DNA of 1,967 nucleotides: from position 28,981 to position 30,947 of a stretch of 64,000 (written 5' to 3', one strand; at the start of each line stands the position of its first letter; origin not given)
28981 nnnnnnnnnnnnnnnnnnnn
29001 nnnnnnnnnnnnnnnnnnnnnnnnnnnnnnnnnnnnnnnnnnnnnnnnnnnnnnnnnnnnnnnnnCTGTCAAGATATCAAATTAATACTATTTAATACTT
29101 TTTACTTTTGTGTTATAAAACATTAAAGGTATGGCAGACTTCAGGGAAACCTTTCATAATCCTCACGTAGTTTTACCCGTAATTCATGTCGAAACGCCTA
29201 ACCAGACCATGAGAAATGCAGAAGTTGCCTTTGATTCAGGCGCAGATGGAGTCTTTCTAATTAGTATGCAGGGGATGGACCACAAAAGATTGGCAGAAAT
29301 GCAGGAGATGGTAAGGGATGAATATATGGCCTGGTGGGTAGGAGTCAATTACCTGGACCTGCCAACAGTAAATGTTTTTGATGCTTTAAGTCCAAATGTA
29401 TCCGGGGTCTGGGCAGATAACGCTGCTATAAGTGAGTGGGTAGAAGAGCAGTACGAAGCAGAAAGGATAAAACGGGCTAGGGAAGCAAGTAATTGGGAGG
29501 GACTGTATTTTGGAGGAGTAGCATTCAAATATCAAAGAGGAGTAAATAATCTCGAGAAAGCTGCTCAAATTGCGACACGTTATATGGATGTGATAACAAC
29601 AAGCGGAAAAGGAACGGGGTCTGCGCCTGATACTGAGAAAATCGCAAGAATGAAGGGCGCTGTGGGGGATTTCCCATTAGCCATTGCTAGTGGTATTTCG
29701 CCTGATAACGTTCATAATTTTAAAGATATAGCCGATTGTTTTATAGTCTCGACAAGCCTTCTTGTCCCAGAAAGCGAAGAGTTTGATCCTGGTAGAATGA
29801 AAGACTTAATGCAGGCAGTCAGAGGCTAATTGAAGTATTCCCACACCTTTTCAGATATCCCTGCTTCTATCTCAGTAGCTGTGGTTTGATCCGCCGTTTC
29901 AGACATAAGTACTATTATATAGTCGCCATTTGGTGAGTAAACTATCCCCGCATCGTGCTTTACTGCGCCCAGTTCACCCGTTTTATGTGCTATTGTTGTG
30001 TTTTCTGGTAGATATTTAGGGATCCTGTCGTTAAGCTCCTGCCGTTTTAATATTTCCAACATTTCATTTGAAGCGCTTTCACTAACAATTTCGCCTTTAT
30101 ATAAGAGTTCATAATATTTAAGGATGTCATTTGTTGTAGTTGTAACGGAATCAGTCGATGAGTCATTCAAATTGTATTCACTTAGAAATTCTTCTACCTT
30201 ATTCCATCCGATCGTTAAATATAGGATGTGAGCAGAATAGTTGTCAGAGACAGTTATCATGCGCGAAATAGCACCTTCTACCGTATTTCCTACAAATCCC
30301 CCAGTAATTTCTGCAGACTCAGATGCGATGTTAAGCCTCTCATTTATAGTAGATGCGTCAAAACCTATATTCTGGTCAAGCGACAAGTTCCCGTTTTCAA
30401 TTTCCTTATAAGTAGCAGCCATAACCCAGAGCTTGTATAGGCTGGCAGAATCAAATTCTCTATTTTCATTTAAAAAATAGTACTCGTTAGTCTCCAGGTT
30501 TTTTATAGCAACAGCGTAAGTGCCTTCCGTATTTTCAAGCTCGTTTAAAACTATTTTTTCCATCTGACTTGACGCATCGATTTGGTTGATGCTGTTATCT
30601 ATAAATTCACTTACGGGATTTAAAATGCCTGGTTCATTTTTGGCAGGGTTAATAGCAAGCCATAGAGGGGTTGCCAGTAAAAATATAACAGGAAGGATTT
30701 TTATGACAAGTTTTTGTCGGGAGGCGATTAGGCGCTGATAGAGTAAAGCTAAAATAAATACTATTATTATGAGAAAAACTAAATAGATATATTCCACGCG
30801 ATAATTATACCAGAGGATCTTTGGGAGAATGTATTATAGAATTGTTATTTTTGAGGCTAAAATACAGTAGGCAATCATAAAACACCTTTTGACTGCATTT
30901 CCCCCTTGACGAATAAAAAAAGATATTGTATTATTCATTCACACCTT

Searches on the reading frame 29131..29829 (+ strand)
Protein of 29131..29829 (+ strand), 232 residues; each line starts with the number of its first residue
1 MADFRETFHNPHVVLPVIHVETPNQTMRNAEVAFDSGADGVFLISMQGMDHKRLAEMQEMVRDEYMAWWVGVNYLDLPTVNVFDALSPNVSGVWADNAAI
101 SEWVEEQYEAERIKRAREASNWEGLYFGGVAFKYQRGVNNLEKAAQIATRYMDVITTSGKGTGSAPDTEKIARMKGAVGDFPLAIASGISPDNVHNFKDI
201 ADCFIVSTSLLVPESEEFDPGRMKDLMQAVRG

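Call 37: search_protein_families(library=pfam, proteins=[window:29131-29829:+], max_evalue=0.001)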
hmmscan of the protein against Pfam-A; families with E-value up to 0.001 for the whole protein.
window:29131-29829:+ (232 aa): 1 family
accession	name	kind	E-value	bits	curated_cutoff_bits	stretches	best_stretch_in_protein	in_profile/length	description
PF03437.21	BtpA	-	5.4e-09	36.3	30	1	147-230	168-252/254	BtpA family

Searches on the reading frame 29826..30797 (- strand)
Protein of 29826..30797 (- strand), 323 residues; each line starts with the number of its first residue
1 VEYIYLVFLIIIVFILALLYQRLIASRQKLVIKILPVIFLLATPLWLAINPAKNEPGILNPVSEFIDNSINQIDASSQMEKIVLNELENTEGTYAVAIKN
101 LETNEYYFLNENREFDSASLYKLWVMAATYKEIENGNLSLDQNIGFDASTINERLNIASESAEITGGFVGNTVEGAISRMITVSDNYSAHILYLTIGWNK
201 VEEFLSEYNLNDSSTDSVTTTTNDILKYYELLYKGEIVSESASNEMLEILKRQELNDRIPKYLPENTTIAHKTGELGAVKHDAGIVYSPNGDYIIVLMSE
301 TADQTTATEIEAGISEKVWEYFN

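Call 37: search_protein_families(library=pfam, proteins=[window:29826-30797:-], max_evalue=0.001)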
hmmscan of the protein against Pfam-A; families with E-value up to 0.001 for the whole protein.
window:29826-30797:- (323 aa): 1 family
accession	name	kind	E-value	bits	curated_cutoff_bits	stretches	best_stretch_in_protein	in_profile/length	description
PF13354.11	Beta-lactamase2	-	1.2e-45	156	22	1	96-298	2-213/214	Beta-lactamase enzyme family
